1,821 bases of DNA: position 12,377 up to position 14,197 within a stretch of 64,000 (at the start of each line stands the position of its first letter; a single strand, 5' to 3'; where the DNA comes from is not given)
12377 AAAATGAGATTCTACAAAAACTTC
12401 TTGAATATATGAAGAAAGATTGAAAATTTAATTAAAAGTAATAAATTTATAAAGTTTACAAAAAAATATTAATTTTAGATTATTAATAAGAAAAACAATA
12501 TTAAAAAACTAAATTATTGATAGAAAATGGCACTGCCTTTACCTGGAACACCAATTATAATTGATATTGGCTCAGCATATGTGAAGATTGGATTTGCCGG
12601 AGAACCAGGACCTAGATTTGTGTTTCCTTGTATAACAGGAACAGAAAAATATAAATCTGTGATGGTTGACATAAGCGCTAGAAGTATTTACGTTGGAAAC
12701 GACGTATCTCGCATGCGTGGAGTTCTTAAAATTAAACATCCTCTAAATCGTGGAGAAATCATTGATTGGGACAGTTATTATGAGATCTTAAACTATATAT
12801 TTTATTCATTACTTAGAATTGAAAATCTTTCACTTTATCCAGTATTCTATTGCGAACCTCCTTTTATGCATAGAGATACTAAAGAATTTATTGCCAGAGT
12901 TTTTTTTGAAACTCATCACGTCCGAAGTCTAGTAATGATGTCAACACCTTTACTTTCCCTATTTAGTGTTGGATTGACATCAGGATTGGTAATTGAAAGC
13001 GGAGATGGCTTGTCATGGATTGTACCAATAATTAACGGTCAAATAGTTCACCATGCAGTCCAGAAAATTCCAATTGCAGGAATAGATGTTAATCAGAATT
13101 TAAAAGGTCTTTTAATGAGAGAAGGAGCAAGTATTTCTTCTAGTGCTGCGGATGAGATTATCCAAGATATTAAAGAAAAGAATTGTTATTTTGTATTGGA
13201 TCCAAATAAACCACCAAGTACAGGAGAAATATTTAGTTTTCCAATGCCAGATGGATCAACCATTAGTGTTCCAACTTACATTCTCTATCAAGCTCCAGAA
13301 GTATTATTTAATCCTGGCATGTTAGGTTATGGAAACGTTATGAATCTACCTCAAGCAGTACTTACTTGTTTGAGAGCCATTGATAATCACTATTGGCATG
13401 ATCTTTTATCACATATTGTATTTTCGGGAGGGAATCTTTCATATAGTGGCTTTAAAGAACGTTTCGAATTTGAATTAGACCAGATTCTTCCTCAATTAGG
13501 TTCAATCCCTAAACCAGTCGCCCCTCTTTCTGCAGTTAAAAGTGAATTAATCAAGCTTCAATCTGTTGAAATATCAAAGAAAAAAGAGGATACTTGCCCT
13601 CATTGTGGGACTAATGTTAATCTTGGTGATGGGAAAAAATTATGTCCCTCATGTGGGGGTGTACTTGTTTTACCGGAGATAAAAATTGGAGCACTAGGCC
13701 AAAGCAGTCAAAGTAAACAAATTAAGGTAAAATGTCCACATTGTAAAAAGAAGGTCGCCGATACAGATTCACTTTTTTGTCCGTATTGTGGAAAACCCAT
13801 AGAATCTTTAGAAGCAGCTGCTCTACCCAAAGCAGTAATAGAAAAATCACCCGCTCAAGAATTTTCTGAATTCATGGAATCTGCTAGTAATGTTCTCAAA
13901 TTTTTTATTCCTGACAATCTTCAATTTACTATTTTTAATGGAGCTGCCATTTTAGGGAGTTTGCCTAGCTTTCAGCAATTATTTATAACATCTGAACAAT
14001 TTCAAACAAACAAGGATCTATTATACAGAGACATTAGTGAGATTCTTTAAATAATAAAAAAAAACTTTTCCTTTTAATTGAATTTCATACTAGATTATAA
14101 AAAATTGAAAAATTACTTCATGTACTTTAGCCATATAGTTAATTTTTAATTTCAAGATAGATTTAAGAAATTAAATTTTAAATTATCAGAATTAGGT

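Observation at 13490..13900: Actin-family protein with a ~110-residue insertion carrying two zinc ribbons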

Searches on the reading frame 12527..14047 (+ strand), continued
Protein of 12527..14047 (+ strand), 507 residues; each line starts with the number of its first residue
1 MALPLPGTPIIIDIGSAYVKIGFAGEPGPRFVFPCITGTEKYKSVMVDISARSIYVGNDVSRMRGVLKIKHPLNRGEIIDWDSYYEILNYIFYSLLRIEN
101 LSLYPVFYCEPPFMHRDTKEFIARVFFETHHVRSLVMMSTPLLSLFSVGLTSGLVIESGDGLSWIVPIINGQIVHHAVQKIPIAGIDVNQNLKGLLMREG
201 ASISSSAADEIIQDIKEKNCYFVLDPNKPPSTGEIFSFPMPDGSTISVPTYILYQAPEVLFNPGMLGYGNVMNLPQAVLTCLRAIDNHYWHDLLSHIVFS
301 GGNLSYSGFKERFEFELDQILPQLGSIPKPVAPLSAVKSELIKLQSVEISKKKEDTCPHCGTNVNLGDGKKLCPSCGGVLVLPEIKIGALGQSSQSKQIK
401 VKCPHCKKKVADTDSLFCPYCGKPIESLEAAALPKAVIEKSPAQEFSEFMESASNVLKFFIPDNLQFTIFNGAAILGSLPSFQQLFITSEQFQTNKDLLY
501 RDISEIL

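Call 81: find_homologous_proteins(query=A7, max_evalue=1e-20)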
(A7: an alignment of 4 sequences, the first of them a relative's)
Query A7 (4 sequences) (541 aa, profile of the alignment): 205 proteins with E <= 1e-20 among 8000 candidates; the best 120 are listed.
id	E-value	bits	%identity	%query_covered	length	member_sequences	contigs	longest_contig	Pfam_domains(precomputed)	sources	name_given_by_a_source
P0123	7.4e-243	825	43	96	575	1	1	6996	PF18912.7,PF13240.12,PF12773.14,PF24460.2,PF00022.26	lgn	-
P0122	7.4e-238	808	100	100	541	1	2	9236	PF18912.7,PF13240.12,PF12773.14,PF17032.11,PF24460.2,PF13248.12,PF00022.26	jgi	-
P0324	1.0e-212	725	60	93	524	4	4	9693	PF18912.7,PF13240.12,PF12773.14,PF17032.11,PF24460.2,PF13248.12,PF00022.26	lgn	-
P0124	2.7e-210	717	59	70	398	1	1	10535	PF00022.26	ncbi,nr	ncbi:MAG: hypothetical protein GY870_18070, partial [archaeon]|nr:hypothetical protein [archaeon]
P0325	1.5e-207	708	54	96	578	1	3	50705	PF18912.7,PF13240.12,PF12773.14,PF10571.16,PF24460.2,PF13248.12,PF00022.26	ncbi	ncbi:MAG: zinc-ribbon domain-containing protein [Promethearchaeota archaeon]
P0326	4.6e-204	697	46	90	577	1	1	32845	PF18912.7,PF13240.12,PF12773.14,PF24460.2,PF13248.12,PF00022.26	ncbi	ncbi:MAG: hypothetical protein ACTSU5_11010 [Promethearchaeota archaeon]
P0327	2.9e-202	691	45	89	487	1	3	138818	PF06723.20,PF00022.26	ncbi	ncbi:MAG: hypothetical protein ACTSVI_13275 [Promethearchaeota archaeon]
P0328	7.9e-202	689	43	99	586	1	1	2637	PF18912.7,PF13240.12,PF12773.14,PF10571.16,PF13248.12,PF00022.26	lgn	-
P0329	4.7e-200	683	40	89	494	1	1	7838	PF06723.20,PF00022.26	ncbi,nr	ncbi:hypothetical protein GF325_04160 [Candidatus Bathyarchaeota archaeon]|nr:hypothetical protein [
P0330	2.7e-199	681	42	89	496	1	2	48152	PF06723.20,PF00022.26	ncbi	ncbi:MAG: rod shape-determining protein [Promethearchaeota archaeon]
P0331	1.2e-197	675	53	93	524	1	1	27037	PF13240.12,PF12773.14,PF17032.11,PF24460.2,PF00022.26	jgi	jgi:actin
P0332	6.1e-196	670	41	89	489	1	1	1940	PF06723.20,PF00022.26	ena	-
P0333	2.9e-195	668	52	89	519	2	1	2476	PF18912.7,PF13240.12,PF12773.14,PF00022.26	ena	-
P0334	8.4e-195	666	41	89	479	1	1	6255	PF06723.20,PF13248.12,PF00022.26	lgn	-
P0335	1.0e-194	666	43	89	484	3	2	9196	PF06723.20,PF00022.26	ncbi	-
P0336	6.6e-194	663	41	89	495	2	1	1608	PF06723.20,PF00022.26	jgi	jgi:actin, other eukaryote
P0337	7.2e-194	663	53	91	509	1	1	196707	PF18912.7,PF13240.12,PF06723.20,PF12773.14,PF10571.16,PF00022.26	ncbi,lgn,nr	ncbi:MAG: rod shape-determining protein [Candidatus Lokiarchaeota archaeon]|nr:rod shape-determining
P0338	1.3e-193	662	55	91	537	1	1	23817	PF13240.12,PF12773.14,PF24460.2,PF13248.12,PF00022.26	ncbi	ncbi:MAG: zinc-ribbon domain-containing protein [Promethearchaeota archaeon]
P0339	1.9e-193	662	52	91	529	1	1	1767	PF13240.12,PF12773.14,PF24460.2,PF00022.26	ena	-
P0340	7.3e-193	660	51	94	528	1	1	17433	PF12773.14,PF00022.26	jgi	jgi:actin-related protein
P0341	1.6e-192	659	40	89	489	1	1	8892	PF06723.20,PF00022.26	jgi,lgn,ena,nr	nr:rod shape-determining protein [Candidatus Sigynarchaeota archaeon]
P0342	2.1e-192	658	41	89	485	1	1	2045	PF06723.20,PF00022.26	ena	-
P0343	2.2e-192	658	52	90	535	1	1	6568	PF13240.12,PF12773.14,PF17032.11,PF24460.2,PF13248.12,PF00022.26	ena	-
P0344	3.0e-192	658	41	89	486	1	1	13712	PF06723.20,PF00022.26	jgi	jgi:actin-related protein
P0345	3.3e-192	658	54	91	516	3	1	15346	PF18912.7,PF00022.26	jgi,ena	-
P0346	9.4e-192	656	42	89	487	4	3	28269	PF06723.20,PF00022.26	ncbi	ncbi:MAG: rod shape-determining protein [Candidatus Sigynarchaeum springense]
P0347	1.0e-191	656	41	89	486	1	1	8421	PF06723.20,PF00022.26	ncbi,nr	ncbi:MAG: rod shape-determining protein [Candidatus Lokiarchaeota archaeon]|nr:rod shape-determining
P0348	2.1e-191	655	41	89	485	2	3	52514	PF06723.20,PF00022.26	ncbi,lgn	-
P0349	2.7e-191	655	52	93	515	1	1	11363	PF00022.26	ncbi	-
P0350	2.9e-191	654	54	91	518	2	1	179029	PF18912.7,PF13240.12,PF12773.14,PF10571.16,PF24460.2,PF00022.26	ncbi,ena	-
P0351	4.4e-191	654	41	89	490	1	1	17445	PF06723.20,PF00022.26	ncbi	ncbi:MAG: rod shape-determining protein [Candidatus Hodarchaeota archaeon]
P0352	1.4e-189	649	53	90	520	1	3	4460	PF18912.7,PF12773.14,PF24460.2,PF13248.12,PF00022.26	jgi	jgi:actin-related protein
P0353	6.9e-189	647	40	89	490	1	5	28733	PF06723.20,PF00022.26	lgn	-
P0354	6.9e-189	647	40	89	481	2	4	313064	PF06723.20,PF00022.26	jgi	jgi:actin beta/gamma 1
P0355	2.4e-186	638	53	90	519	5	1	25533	PF13240.12,PF12773.14,PF24460.2,PF00022.26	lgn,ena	-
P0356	4.4e-185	634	52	90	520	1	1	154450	PF18912.7,PF12773.14,PF24460.2,PF00022.26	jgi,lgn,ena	-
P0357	5.9e-181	620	44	90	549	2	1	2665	PF18912.7,PF13240.12,PF12773.14,PF17032.11,PF00022.26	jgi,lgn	jgi:actin-related protein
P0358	1.5e-178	612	45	90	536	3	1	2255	PF18912.7,PF13240.12,PF12773.14,PF13248.12,PF00022.26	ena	-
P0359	3.0e-170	585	46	68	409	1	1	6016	PF06723.20,PF00022.26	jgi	jgi:actin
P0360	5.2e-169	581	48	89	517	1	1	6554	PF13240.12,PF12773.14,PF13248.12,PF00022.26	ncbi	-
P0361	5.6e-169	581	47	90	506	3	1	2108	PF12773.14,PF23455.2,PF24460.2,PF00022.26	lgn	-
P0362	4.1e-168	578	40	83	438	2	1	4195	PF00022.26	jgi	-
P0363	9.5e-168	577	47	90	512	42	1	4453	PF13240.12,PF12773.14,PF24460.2,PF13248.12,PF00022.26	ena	-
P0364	1.2e-165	570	47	90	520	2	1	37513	PF00022.26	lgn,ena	-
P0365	1.5e-165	570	47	90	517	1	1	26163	PF13240.12,PF14803.12,PF12773.14,PF13248.12,PF00022.26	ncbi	-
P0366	8.0e-164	564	43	90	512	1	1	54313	PF12773.14,PF24460.2,PF13248.12,PF00022.26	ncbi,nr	ncbi:MAG: zinc-ribbon domain-containing protein [Candidatus Lokiarchaeota archaeon]|nr:zinc-ribbon d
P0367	1.4e-162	560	47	90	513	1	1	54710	PF13240.12,PF12773.14,PF24460.2,PF13248.12,PF00022.26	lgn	-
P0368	2.1e-160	553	43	90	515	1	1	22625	PF24460.2,PF00022.26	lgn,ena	-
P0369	3.6e-159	549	45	90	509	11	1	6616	PF13240.12,PF12773.14,PF00022.26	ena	-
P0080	1.9e-158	546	45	90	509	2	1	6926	PF12773.14,PF24460.2,PF13248.12,PF00022.26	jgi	-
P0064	1.6e-154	533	46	90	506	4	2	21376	PF12773.14,PF24460.2,PF13248.12,PF00022.26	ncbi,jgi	ncbi:MAG: hypothetical protein ACW98D_10630 [Promethearchaeota archaeon]|jgi:actin-related protein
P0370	4.4e-153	529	45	90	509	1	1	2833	PF18912.7,PF13240.12,PF12773.14,PF00022.26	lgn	-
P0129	2.6e-144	500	35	59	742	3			PF00022.26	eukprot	eukprot:maker-scaffold_13-snap-gene-3.58-mRNA-1 protein AED:0.01 eAED:0.03 QI:0/0/0/1/0/0/3/0/742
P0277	8.5e-142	491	39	91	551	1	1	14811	PF18912.7,PF13240.12,PF12773.14,PF17032.11,PF24460.2,PF13248.12,PF00022.26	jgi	jgi:actin, other eukaryote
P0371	1.6e-139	484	37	58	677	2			PF00022.26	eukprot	eukprot:Em0009g1204a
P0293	1.4e-137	477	41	82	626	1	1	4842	PF08772.17,PF18912.7,PF13240.12,PF12773.14,PF13248.12,PF00022.26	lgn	-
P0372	3.3e-134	466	46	80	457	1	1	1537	PF12773.14,PF17032.11,PF13248.12,PF00022.26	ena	-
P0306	1.1e-132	461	42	90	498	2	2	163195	PF26443.1,PF00022.26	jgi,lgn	jgi:actin-related protein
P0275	1.2e-130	455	42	82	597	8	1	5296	PF18912.7,PF13240.12,PF12773.14,PF17032.11,PF10571.16,PF24460.2,PF13248.12,PF00022.26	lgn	-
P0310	7.5e-126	439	36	90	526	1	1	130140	PF00022.26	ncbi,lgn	-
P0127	4.5e-125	436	44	76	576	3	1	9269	PF18912.7,PF13240.12,PF12773.14,PF17032.11,PF10571.16,PF24460.2,PF13248.12,PF00022.26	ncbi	-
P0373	4.1e-122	426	31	58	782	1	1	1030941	PF00022.26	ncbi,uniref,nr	ncbi:actin cytoskeletal 2a [Anaeramoeba ignava]|uniref:Actin cytoskeletal 2a n=1 Tax=Anaeramoeba ign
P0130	2.3e-114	401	61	48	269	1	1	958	PF00022.26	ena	-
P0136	7.2e-97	343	48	53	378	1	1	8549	PF13742.13,PF01336.32,PF00022.26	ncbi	ncbi:MAG: hypothetical protein CVU87_13635, partial [Firmicutes bacterium HGW-Firmicutes-12]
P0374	8.8e-97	343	39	58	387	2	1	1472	PF00022.26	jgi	-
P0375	1.1e-96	342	37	59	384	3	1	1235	PF00022.26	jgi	jgi:actin-related protein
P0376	2.9e-96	341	38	58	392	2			PF00022.26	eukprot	eukprot:1116216_1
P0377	2.5e-95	338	38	57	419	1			PF00022.26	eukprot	eukprot:CAMPEP_0202729084 /NCGR_PEP_ID=MMETSP1385-20130828/185956_1 /ASSEMBLY_ACC=CAM_ASM_000861 /TA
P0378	6.5e-95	337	38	58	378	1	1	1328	PF00022.26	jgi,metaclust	metaclust:\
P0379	1.5e-94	335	37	60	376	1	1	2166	PF00022.26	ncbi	-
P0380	2.0e-94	335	38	60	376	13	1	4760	PF00022.26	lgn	-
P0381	2.9e-94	335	37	59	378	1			PF00022.26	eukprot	eukprot:TRINITY_DN5848_c0_g1_i2.p1 TRINITY_DN5848_c0_g1~~TRINITY_DN5848_c0_g1_i2.p1 ORF type:complet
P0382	7.2e-94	333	39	59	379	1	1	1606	PF00022.26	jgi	-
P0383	7.6e-94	333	39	59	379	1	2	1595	PF00022.26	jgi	-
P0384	2.2e-92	328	36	59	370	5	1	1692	PF00022.26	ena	-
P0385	2.5e-92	328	38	58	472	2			PF00022.26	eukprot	eukprot:TRINITY_DN1476_c0_g1_i6.p1 TRINITY_DN1476_c0_g1~~TRINITY_DN1476_c0_g1_i6.p1 ORF type:complet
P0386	4.1e-92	327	39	59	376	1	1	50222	PF00022.26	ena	-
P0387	2.3e-91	325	34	60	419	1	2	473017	PF00022.26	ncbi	ncbi:unnamed protein product [Closterium sp. NIES-53]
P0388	9.6e-91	323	36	59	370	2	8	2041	PF00022.26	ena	-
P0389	1.4e-90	322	36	59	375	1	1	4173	PF00022.26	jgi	jgi:actin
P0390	1.8e-90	322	39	60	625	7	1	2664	PF00022.26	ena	-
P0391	1.9e-90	322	37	60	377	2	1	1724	PF00022.26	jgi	jgi:actin-related protein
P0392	4.8e-90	321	38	60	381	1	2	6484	PF00022.26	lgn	-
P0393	2.1e-89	319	36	60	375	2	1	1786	PF00022.26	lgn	-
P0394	5.9e-89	317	36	60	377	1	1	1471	PF00022.26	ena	-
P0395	1.3e-88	316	37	58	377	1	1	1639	PF00022.26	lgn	-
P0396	3.5e-87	311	38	59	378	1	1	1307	PF00022.26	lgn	-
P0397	1.7e-86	309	33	60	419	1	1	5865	PF06723.20,PF00022.26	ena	-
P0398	3.7e-86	308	37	58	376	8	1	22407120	PF00022.26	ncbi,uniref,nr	ncbi:actin-3-like [Branchiostoma floridae]|uniref:Actin-3-like n=2 Tax=Branchiostoma floridae TaxID=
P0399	4.3e-86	308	35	59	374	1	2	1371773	PF00022.26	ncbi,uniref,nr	ncbi:unnamed protein product [Blepharisma stoltei]|uniref:Actin, cytoplasmic n=1 Tax=Blepharisma sto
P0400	7.7e-86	307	36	59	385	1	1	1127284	PF00022.26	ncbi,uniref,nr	ncbi:actin [Anaeramoeba ignava]|uniref:Actin n=1 Tax=Anaeramoeba ignava TaxID=1746090 RepID=A0A9Q0LE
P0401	5.7e-85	304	39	58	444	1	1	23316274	PF00022.26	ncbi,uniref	ncbi:uncharacterized protein [Pempheris klunzingeri]|uniref:uncharacterized protein n=1 Tax=Pempheri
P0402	8.6e-85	303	36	59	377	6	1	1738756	PF00022.26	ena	-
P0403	1.3e-84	303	40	38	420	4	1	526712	PF00022.26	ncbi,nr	ncbi:unnamed protein product [Closterium sp. NIES-64]|nr:unnamed protein product [Closterium sp. NIE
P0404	1.4e-84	303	36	60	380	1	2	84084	PF00022.26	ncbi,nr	ncbi:MAG: actin family protein [Candidatus Korarchaeota archaeon]|nr:actin family protein [Candidatu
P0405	1.6e-84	302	38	57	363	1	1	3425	PF00022.26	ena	-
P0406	6.3e-84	300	34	59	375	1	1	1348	PF00022.26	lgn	-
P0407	7.5e-84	300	36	59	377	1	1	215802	PF00022.26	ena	-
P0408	1.9e-83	299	35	59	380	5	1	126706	PF00022.26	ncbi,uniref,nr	ncbi:actin [Anaeramoeba ignava]|uniref:Actin n=1 Tax=Anaeramoeba ignava TaxID=1746090 RepID=A0A9Q0R5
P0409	3.0e-83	298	36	58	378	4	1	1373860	PF00022.26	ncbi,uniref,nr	ncbi:Actin-4 [Oopsacas minuta]|uniref:Actin-4 n=1 Tax=Oopsacas minuta TaxID=111878 RepID=A0AAV7JHX5_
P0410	3.9e-83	298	35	58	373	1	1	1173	PF00022.26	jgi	-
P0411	4.2e-83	298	37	58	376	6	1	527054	PF00022.26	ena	-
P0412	8.6e-83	297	35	59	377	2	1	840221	PF00022.26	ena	-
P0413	8.8e-83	297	37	64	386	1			PF00022.26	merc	-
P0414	1.5e-82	296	36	59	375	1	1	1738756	PF00022.26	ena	-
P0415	1.4e-81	293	34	59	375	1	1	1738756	PF00022.26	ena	-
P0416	1.5e-81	293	35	59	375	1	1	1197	PF00022.26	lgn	-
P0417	1.9e-81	292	38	58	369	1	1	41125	PF00022.26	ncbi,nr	ncbi:hypothetical protein SNEBB_008992 [Seison nebaliae]|nr:hypothetical protein SNEBB_008992 [Seiso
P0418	6.4e-80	287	36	59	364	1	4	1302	PF00022.26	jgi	jgi:actin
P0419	1.2e-79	286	35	58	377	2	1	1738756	PF00022.26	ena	-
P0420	1.3e-79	286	36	58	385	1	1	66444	PF00022.26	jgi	jgi:actin-related protein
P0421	2.0e-79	286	32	60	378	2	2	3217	PF00022.26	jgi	jgi:actin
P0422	3.3e-79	285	32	60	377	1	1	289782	PF00022.26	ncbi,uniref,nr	ncbi:actin-7-related [Anaeramoeba ignava]|uniref:Actin-7-related n=1 Tax=Anaeramoeba ignava TaxID=17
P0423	3.4e-79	285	36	60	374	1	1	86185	PF00022.26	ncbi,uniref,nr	ncbi:DgyrCDS14876 [Dimorphilus gyrociliatus]|uniref:DgyrCDS14876 n=1 Tax=Dimorphilus gyrociliatus Ta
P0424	3.6e-79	285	34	58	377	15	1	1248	PF00022.26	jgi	-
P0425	4.4e-79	284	36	60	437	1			PF00022.26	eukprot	eukprot:929753_1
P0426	4.7e-79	284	34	63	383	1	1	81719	PF00022.26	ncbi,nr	ncbi:MAG: actin, non-muscle 6 [Pseudomonas sp.]|nr:actin, non-muscle 6 [Pseudomonas sp.]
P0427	6.8e-79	284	36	57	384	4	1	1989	PF00022.26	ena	-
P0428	8.5e-79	284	33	59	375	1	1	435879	PF00022.26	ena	-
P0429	4.2e-78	281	35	59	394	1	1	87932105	PF00022.26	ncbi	ncbi:hypothetical protein R6Q59_003184 [Mikania micrantha]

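Call 86: find_encoding_contigs(protein=P0346, flank=5000, max_places=1)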
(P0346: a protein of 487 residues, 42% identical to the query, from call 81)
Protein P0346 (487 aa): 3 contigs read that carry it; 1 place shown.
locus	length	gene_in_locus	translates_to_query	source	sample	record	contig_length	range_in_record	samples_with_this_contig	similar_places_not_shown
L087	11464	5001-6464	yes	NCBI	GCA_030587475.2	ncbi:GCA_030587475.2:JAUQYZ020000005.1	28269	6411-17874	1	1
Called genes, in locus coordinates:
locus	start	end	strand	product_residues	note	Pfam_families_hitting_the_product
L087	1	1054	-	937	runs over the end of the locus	PF00656:Peptidase_C14, PF18884:TSP3_bac (faint), PF12773:DZR (faint)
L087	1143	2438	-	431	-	-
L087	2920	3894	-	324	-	-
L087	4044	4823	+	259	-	PF00378:ECH_1, PF16113:ECH_2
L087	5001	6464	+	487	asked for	PF00022:Actin, PF06723:MreB_Mbl (weak)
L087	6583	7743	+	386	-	PF00432:Prenyltrans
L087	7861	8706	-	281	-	PF01993:MTD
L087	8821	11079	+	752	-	-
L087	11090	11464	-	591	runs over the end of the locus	PF02878:PGM_PMM_I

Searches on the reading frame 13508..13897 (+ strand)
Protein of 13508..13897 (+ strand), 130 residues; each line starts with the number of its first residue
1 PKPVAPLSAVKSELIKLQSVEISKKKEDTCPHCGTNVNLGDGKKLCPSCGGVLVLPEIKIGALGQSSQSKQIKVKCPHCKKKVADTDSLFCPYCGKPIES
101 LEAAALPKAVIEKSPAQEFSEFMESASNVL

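Call 58: search_solved_structures(query=window:13508-13897:+, max_evalue=10, show_alignments=3)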
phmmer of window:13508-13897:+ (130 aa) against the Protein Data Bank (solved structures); distinct sequences matched with E-value up to 10: 14.
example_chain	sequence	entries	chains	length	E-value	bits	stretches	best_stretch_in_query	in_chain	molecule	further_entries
9y9c_OA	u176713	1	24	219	0.17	15.5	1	26-55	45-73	DUF4145 domain-containing protein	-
2m0d_A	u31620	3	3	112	0.22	15.1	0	46-86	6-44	Zinc finger and BTB domain-containing protein 17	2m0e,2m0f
1jj2_Y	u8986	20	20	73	0.23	15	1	15-51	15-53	RIBOSOMAL PROTEIN L37Ae | 50S ribosomal protein L37AE | L37Ae 50S ribosomal protein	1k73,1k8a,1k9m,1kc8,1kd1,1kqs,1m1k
1lv3_A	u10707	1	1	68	0.37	14.4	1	67-103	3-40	HYPOTHETICAL PROTEIN YacG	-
2con_A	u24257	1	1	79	0.77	13.3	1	68-97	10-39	nin one binding protein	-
4tma_I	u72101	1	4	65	0.85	13.2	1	69-103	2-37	DNA gyrase inhibitor YacG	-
6knb_B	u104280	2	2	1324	1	13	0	29-81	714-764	DNA polymerase D DP2 (DNA polymerase II large) subunit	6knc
7d38_A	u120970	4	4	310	1.1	12.8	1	28-50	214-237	Cd1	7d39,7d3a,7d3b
6hms_B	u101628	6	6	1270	1.5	12.4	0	30-83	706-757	DNA polymerase II large subunit,DNA polymerase II large subunit | DP2 | DNA polymerase II large subunit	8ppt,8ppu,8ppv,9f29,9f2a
6t8h_B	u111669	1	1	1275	1.6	12.3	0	30-83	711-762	DP2 subunit of D-family DNA-polymerase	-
5l0m_A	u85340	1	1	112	3.6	11.1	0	23-54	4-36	Nuclear receptor subfamily 5 group A member 2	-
1e4u_A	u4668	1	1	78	4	11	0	65-95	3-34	TRANSCRIPTIONAL REPRESSOR NOT4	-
4c2m_I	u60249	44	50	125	5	10.7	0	45-87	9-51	DNA-DIRECTED RNA POLYMERASE I SUBUNIT RPA12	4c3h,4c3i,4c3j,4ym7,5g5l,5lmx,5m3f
2a66_A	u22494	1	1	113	9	9.9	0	26-52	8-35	Orphan nuclear receptor NR5A2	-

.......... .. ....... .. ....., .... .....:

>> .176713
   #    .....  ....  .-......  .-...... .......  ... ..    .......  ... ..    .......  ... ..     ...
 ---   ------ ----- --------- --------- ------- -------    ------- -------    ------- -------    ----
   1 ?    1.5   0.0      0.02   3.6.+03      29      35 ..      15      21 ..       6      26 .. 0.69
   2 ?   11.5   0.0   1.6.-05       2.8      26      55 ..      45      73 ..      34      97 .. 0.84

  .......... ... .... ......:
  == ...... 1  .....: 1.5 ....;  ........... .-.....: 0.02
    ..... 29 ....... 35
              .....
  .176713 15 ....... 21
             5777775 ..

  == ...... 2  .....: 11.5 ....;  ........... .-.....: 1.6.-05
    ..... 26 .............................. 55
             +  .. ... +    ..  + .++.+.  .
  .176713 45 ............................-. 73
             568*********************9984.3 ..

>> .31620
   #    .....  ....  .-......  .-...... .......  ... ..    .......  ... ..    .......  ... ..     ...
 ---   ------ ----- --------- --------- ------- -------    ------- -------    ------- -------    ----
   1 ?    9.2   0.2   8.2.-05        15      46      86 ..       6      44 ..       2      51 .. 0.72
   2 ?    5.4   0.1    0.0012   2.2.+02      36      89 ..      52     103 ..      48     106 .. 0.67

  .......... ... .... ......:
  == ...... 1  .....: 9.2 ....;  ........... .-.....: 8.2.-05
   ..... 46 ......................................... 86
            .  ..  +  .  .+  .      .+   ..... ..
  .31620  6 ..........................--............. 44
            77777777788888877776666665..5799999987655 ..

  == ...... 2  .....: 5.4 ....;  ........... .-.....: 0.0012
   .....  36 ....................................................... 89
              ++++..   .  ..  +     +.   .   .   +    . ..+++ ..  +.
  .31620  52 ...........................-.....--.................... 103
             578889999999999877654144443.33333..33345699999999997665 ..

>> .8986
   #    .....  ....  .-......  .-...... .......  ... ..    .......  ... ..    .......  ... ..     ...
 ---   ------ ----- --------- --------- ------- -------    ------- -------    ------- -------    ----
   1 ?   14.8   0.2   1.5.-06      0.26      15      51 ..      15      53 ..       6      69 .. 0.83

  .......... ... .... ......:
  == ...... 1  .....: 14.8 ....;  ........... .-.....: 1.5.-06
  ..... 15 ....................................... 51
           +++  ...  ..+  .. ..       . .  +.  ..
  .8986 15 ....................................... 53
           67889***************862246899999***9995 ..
